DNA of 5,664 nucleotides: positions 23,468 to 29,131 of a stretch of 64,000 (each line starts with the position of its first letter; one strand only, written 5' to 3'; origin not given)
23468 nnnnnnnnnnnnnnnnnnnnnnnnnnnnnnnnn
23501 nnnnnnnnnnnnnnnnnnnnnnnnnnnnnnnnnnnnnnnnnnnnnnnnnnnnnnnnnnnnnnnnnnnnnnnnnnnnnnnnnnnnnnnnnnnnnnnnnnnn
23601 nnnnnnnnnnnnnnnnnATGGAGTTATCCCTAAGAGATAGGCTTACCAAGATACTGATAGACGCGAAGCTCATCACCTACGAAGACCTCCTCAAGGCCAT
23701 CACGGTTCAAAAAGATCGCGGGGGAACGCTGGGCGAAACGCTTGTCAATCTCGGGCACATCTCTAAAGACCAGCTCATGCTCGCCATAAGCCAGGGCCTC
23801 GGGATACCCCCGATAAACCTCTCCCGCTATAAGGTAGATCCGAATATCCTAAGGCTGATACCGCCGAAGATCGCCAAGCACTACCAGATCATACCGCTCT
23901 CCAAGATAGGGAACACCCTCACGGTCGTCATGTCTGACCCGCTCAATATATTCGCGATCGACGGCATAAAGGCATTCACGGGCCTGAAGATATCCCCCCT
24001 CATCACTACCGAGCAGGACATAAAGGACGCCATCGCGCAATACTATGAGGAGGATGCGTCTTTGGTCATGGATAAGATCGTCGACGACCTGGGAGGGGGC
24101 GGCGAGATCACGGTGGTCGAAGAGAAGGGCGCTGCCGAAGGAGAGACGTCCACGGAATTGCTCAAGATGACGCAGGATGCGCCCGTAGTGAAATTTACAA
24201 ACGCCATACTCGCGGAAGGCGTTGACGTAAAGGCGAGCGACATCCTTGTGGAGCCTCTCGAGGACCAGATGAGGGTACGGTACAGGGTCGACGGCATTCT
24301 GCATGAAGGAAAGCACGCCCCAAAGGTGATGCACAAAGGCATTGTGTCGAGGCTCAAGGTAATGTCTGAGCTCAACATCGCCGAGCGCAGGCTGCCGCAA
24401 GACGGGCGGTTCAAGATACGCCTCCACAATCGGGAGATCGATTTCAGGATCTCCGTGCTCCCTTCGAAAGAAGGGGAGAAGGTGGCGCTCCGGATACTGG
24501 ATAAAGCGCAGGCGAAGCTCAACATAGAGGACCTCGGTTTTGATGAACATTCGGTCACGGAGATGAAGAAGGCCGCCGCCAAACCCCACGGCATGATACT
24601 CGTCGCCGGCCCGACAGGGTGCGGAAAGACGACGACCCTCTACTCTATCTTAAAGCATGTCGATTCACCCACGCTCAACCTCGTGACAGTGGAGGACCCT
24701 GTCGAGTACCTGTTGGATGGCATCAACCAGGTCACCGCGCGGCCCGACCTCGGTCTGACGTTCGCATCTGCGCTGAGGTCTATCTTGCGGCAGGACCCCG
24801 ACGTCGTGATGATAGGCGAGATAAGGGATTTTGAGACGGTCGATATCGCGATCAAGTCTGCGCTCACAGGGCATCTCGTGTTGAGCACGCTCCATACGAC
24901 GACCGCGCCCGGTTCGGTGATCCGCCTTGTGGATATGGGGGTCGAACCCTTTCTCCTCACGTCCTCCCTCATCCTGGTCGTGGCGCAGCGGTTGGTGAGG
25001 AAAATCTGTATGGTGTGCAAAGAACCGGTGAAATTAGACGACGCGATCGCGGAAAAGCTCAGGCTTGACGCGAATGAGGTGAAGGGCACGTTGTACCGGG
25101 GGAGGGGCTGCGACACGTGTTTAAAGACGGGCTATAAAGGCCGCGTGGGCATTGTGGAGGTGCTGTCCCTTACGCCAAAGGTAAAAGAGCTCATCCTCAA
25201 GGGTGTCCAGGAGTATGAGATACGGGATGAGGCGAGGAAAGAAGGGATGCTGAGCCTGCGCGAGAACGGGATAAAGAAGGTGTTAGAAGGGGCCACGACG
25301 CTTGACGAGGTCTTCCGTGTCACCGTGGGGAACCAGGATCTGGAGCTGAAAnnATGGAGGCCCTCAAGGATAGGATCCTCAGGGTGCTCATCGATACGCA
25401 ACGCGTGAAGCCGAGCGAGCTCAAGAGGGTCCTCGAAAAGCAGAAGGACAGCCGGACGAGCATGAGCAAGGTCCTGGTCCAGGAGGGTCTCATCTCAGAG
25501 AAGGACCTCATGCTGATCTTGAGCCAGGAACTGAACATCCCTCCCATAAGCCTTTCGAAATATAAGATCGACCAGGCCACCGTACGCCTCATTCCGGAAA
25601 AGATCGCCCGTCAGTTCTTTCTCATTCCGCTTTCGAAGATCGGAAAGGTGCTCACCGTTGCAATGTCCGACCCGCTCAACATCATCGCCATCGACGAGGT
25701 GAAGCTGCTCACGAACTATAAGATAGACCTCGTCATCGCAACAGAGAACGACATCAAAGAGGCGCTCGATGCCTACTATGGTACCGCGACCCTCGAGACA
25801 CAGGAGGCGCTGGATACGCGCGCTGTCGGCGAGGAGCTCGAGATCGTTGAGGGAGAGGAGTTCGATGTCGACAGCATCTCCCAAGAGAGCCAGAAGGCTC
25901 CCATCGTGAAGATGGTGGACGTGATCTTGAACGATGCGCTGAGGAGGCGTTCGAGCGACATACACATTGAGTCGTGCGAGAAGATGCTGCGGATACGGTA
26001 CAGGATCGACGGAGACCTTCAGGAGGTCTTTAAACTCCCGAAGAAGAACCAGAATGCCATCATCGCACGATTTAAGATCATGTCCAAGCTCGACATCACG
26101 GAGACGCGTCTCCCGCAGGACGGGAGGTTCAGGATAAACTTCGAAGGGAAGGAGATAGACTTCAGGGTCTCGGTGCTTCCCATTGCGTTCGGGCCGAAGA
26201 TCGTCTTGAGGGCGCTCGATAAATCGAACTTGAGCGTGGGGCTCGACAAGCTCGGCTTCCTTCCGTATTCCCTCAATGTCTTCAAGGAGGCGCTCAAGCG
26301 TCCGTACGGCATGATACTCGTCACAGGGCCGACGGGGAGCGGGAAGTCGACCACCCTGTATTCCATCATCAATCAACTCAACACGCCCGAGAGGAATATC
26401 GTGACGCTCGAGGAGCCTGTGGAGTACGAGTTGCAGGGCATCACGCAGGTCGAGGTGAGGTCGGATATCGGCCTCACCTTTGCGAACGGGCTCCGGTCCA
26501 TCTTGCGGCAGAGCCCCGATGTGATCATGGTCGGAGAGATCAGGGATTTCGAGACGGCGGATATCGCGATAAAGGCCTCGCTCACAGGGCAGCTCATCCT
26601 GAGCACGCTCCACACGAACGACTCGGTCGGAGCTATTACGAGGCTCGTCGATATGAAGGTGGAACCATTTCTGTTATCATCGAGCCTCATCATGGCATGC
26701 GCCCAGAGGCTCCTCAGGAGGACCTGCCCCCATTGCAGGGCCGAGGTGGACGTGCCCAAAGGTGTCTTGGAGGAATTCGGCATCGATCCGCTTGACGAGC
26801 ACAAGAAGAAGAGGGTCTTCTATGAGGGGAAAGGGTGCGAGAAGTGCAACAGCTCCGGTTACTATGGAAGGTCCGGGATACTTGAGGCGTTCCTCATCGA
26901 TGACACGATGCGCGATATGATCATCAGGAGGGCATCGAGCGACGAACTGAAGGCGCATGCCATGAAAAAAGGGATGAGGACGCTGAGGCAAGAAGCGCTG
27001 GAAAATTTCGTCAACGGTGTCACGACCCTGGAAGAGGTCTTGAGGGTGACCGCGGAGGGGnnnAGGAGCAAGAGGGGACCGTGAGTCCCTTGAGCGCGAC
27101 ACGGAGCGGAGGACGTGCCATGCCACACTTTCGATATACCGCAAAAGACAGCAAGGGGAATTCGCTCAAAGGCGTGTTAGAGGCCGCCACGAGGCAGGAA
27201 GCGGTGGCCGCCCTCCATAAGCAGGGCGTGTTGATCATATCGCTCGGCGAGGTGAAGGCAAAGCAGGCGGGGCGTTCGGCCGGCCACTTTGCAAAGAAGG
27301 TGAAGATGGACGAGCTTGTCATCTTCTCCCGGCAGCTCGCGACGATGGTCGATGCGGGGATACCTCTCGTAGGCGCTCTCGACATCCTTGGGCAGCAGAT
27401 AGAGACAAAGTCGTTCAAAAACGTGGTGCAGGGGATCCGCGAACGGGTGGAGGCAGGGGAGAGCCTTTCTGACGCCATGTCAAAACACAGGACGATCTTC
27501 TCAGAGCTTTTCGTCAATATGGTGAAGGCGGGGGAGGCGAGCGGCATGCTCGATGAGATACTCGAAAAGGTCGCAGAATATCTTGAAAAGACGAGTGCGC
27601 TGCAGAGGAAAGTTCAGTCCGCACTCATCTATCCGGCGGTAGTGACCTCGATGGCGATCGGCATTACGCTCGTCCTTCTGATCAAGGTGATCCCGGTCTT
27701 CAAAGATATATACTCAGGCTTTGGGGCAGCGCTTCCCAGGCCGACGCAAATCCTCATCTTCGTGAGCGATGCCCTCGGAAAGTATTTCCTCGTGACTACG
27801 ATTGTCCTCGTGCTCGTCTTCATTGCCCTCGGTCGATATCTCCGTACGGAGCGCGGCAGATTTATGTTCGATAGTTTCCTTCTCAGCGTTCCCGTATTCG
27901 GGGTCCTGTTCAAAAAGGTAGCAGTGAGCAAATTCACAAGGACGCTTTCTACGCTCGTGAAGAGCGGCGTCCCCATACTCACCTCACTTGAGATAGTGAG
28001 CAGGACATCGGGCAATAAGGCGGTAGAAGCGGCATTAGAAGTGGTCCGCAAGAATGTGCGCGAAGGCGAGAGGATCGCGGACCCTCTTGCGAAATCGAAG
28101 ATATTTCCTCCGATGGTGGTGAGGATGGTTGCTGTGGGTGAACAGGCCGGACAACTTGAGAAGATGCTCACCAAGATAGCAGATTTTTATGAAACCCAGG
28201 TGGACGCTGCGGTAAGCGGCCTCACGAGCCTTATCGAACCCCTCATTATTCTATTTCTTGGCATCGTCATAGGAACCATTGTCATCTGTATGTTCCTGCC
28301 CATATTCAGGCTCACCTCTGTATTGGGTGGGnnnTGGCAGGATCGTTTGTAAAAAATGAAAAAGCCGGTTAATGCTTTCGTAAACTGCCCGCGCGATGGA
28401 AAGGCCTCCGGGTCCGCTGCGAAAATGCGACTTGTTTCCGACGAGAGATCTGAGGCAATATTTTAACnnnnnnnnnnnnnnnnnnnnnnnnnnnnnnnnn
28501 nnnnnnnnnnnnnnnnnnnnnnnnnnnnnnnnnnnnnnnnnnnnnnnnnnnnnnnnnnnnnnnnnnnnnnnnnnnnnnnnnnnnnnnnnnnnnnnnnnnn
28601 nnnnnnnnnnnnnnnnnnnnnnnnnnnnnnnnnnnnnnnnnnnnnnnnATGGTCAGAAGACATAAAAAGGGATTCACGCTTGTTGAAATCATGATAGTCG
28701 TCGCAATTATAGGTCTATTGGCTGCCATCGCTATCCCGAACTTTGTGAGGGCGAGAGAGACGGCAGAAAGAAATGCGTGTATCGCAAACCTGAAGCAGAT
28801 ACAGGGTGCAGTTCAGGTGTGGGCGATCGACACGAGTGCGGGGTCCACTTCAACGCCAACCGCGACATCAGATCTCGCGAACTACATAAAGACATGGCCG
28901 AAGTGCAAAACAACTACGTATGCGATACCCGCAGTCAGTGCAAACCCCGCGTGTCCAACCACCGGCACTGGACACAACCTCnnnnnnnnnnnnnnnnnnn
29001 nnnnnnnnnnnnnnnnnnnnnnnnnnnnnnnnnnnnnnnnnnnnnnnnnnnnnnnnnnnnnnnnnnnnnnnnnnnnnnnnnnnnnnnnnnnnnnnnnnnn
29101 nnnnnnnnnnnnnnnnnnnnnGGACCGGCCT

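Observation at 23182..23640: Orphan MshEN-like domain protein between pilT and pilB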

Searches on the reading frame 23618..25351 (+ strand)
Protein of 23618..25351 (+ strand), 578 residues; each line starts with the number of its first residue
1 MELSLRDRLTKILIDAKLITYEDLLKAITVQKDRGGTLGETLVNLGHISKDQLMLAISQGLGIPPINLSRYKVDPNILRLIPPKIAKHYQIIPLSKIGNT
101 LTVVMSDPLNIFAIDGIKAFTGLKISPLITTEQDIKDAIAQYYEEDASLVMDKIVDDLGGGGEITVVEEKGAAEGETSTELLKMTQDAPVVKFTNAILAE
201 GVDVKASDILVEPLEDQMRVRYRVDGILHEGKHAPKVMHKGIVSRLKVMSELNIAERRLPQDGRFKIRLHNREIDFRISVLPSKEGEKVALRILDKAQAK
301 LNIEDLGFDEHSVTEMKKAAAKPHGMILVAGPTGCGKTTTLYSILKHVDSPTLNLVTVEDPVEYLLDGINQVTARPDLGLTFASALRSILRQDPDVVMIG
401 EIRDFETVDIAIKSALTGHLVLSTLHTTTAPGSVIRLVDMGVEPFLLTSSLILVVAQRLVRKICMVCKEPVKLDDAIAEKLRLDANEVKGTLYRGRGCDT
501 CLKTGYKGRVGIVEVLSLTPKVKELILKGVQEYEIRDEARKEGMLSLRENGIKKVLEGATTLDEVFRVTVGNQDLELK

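Call 3: search_protein_families(library=pfam, proteins=[window:23618-25351:+], max_evalue=0.01)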
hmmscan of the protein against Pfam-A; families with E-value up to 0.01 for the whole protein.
window:23618-25351:+ (578 aa): 9 families
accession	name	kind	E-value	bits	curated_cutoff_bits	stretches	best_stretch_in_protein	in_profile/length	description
PF00437.27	T2SSE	-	2.1e-133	445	24.9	1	185-567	3-370/370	Type II/IV secretion system protein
PF05157.20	MshEN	-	3.2e-23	82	23.1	1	61-147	1-88/90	MshEN domain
PF13173.12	AAA_14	-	0.0019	18.7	27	1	326-416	4-85/129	AAA domain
PF13401.12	AAA_22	-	0.0026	18.5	27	1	324-361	5-44/130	AAA domain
PF13086.12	AAA_11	-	0.0029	17.8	27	1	309-348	3-41/257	AAA domain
PF03215.21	Rad17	-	0.0034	17.8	23.8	1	321-346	42-67/186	Rad17 P-loop domain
PF20720.3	nSTAND3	-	0.0036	17.4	27.2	0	318-361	11-54/155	Novel STAND NTPase 3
PF13191.12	AAA_16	-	0.0041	18.1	32.6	1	322-372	21-64/167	AAA ATPase domain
PF00004.35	AAA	-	0.0096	16.8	21.2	0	327-356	1-30/131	ATPase family associated with various cellular activities (AAA)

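Call 4: search_protein_families(library=ncbifam, proteins=[window:23618-25351:+], max_evalue=0.01)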
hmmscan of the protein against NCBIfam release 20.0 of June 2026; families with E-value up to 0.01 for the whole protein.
window:23618-25351:+ (578 aa): 23 families
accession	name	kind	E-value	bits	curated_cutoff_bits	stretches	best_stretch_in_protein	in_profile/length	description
TIGR02538.1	type_IV_pilB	equivalog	5.3e-191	636.1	675.65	1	9-570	2-563/564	type IV-A pilus assembly ATPase PilB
TIGR02533.1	type_II_gspE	equivalog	1.2e-177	591.4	630.25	1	80-569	3-486/486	type II secretion system ATPase GspE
NF007755.0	PRK10436.1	equivalog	4.9e-135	450.8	617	1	85-569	13-459/465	type II secretion system protein GspE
NF053534.1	T4PilAsmATPsTfpB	equivalog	7.9e-132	440.6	850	1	49-569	64-582/584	type IV pilus assembly ATPase TfpB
NF041000.1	ATPase_ComGA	equivalog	3.5e-70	236.1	300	1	196-461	2-266/267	competence type IV pilus ATPase ComGA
TIGR01420.1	pilT_fam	subfamily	3.7e-53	181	319.1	1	195-462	3-270/343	PilT/PilU family type 4a pilus ATPase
TIGR02525.1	plasmid_TraJ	equivalog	2.2e-25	89.4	368.3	1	316-440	141-272/372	plasmid transfer ATPase TraJ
TIGR02524.1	dot_icm_DotB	equivalog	2.1e-19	70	463.3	1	315-439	125-258/358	Dot/Icm type IV secretion system ATPase DotB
NF058587.1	archaellum_moto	equivalog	2.2e-14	53.1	550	1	327-437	278-393/527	archaellum flagellar ATPase motor FlaI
NF008411.1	PRK11234.1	equivalog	4.5e-14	51.8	1170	1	7-145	482-619/723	cyclic di-3',5'-guanylate-activated glycosyltransferase NfrB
TIGR02782.1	TrbB_P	equivalog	1.6e-13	50.7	304.55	1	316-439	128-254/303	P-type conjugative transfer ATPase TrbB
TIGR02788.1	VirB11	equivalog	1.9e-12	46.9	249.95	1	313-441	133-266/308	P-type DNA transfer ATPase VirB11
NF053729.1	c-di-GMP_motif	domain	8.1e-12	44.7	38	1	8-59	1-52/53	cyclic di-GMP-binding domain-containing protein, MshE-related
TIGR03819.1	heli_sec_ATPase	hypoth_equivalog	2.3e-11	43.5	373.15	1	282-438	135-298/340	TadA family conjugal transfer-associated ATPase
NF010469.0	PRK13894.1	subfamily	4.5e-11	42.7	508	1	314-437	139-264/320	conjugal transfer ATPase TrbB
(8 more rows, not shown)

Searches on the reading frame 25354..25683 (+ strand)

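Call 49: search_protein_families(library=ncbifam, alignment_id=A5, max_evalue=1e-9)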
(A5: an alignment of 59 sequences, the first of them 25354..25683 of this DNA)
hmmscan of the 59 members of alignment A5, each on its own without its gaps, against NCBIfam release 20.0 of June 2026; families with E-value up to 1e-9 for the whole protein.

A. member 1, window:25354-25683:+ (110 aa): 2 families
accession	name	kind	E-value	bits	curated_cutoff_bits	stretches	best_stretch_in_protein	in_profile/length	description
TIGR02538.1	type_IV_pilB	equivalog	2.9e-16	59.2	675.65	1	8-110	2-104/564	type IV-A pilus assembly ATPase PilB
NF008411.1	PRK11234.1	equivalog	5.2e-10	38.4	1170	1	8-108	484-583/723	cyclic di-3',5'-guanylate-activated glycosyltransferase NfrB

B. families by the number of members that match (of 59 scanned): 4 families
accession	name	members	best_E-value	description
TIGR02538.1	type_IV_pilB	57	3.2e-18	type IV-A pilus assembly ATPase PilB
NF008411.1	PRK11234.1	57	3.1e-16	cyclic di-3',5'-guanylate-activated glycosyltransferase NfrB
NF053729.1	c-di-GMP_motif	54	1.7e-17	cyclic di-GMP-binding domain-containing protein, MshE-related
NF012033.0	PRK15489.1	40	2.2e-15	glycosyl transferase family protein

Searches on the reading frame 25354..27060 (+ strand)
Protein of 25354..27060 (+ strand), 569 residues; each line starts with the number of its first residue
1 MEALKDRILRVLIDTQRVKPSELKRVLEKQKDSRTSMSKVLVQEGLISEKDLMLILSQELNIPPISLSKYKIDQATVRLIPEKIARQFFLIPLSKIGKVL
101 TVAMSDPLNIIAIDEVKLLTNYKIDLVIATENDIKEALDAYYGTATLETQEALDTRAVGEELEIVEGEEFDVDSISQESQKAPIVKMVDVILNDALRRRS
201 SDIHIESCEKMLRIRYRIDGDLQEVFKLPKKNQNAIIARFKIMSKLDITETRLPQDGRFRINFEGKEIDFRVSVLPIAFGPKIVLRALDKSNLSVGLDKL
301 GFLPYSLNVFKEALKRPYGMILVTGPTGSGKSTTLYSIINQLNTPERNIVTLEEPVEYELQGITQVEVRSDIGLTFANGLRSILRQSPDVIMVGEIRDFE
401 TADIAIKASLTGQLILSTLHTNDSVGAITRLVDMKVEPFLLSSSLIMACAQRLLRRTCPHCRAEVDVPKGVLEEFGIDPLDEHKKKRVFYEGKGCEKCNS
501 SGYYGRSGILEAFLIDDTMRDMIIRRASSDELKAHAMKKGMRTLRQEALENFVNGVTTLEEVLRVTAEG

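Call 3: search_protein_families(library=pfam, proteins=[window:25354-27060:+], max_evalue=0.01)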
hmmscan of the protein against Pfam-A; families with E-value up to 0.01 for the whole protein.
window:25354-27060:+ (569 aa): 13 families
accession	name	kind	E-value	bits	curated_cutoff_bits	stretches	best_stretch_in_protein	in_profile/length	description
PF00437.27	T2SSE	-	1.8e-133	445.2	24.9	1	178-564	2-370/370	Type II/IV secretion system protein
PF05157.20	MshEN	-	7.7e-22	77.5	23.1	1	60-145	1-87/90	MshEN domain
PF13401.12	AAA_22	-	0.00011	22.9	27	1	318-362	5-49/130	AAA domain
PF25199.1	nSTAND_NTPase5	-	0.00014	22.1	34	1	314-360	37-84/145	Novel STAND NTPase 5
PF13191.12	AAA_16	-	0.00045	21.2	32.6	1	316-414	23-112/167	AAA ATPase domain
PF13555.12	AAA_29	-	0.0015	18.7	27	1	317-338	21-42/61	P-loop containing region of AAA domain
PF13173.12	AAA_14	-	0.0019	18.7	27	0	320-407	4-82/129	AAA domain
PF00004.35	AAA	-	0.0022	18.9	21.2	0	321-397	1-67/131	ATPase family associated with various cellular activities (AAA)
PF20720.3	nSTAND3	-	0.0025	18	27.2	0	318-357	17-56/155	Novel STAND NTPase 3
PF00005.33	ABC_tran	-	0.0028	18.7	25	1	320-377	13-66/137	ABC transporter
PF13086.12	AAA_11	-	0.0031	17.7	27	1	309-344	9-43/257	AAA domain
PF01935.23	DUF87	-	0.006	17.1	23.2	0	322-349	27-55/220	Helicase HerA, central domain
PF03266.21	NTPase_1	-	0.0092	16.3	23.9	0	321-344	2-25/168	NTPase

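Call 4: search_protein_families(library=ncbifam, proteins=[window:25354-27060:+], max_evalue=0.01)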
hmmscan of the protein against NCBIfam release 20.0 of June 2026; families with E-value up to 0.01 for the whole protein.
window:25354-27060:+ (569 aa): 29 families (the best 25 are shown)
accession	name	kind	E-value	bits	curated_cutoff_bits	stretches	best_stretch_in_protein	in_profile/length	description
TIGR02538.1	type_IV_pilB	equivalog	2e-194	647.4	675.65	1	8-567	2-563/564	type IV-A pilus assembly ATPase PilB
TIGR02533.1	type_II_gspE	equivalog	1.8e-178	594.2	630.25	1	78-566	2-486/486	type II secretion system ATPase GspE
NF007755.0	PRK10436.1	equivalog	1.5e-133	445.9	617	1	84-566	13-459/465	type II secretion system protein GspE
NF053534.1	T4PilAsmATPsTfpB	equivalog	2.3e-132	442.3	850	1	34-566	50-582/584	type IV pilus assembly ATPase TfpB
NF041000.1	ATPase_ComGA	equivalog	2.3e-73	246.5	300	1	191-455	3-266/267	competence type IV pilus ATPase ComGA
TIGR01420.1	pilT_fam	subfamily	1.2e-54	185.8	319.1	1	189-458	3-272/343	PilT/PilU family type 4a pilus ATPase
TIGR02525.1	plasmid_TraJ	equivalog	1.7e-27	96.3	368.3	1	312-434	143-272/372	plasmid transfer ATPase TraJ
TIGR02524.1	dot_icm_DotB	equivalog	2.1e-22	79.8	463.3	1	312-433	128-258/358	Dot/Icm type IV secretion system ATPase DotB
TIGR02782.1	TrbB_P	equivalog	7.5e-14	51.7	304.55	1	320-433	138-254/303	P-type conjugative transfer ATPase TrbB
NF058587.1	archaellum_moto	equivalog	8e-14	51.3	550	1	321-433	278-395/527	archaellum flagellar ATPase motor FlaI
TIGR02788.1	VirB11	equivalog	1.7e-12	47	249.95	1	320-436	146-267/308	P-type DNA transfer ATPase VirB11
NF010407.0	PRK13833.1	subfamily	2.9e-12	46.7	499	1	309-437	136-265/323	conjugal transfer protein TrbB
NF010469.0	PRK13894.1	subfamily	3.5e-12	46.3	508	1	319-432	150-265/320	conjugal transfer ATPase TrbB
NF008411.1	PRK11234.1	equivalog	3.6e-12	45.5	1170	1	9-161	485-636/723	cyclic di-3',5'-guanylate-activated glycosyltransferase NfrB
NF012033.0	PRK15489.1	equivalog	2.2e-10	39.4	537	1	5-146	490-631/703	glycosyl transferase family protein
NF053729.1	c-di-GMP_motif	domain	2.1e-06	27.4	38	1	11-58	5-52/53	cyclic di-GMP-binding domain-containing protein, MshE-related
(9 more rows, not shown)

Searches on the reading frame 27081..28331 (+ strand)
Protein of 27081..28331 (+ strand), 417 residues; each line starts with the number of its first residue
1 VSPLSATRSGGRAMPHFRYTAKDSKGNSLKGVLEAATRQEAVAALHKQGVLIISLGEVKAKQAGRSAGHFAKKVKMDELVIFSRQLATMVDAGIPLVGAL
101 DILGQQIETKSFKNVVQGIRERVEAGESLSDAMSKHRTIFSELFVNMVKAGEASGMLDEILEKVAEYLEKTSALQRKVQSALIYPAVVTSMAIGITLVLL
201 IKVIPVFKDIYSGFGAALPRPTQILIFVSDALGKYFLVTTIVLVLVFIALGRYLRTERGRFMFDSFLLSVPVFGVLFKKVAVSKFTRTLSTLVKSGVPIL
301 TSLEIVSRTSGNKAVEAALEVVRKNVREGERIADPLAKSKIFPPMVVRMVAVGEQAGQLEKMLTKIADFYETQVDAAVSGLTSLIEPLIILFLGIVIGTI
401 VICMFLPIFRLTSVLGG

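Call 3: search_protein_families(library=pfam, proteins=[window:27081-28331:+], max_evalue=0.01)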
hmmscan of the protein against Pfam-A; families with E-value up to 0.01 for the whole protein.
window:27081-28331:+ (417 aa): 1 family
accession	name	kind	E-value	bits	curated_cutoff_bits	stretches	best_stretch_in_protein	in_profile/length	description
PF00482.28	T2SSF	-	3.2e-64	215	25.2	2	82-205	1-125/125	Type II secretion system (T2SS), protein F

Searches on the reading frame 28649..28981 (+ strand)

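Call 30: search_protein_families(library=pfam, proteins=[window:28649-28981:+], max_evalue=0.001)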
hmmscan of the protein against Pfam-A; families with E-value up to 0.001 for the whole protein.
window:28649-28981:+ (111 aa): 1 family
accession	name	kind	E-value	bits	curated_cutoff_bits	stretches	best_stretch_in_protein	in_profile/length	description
PF07963.17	N_methyl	-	6.3e-10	38.6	21.2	1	3-29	1-27/27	Prokaryotic N-terminal methylation motif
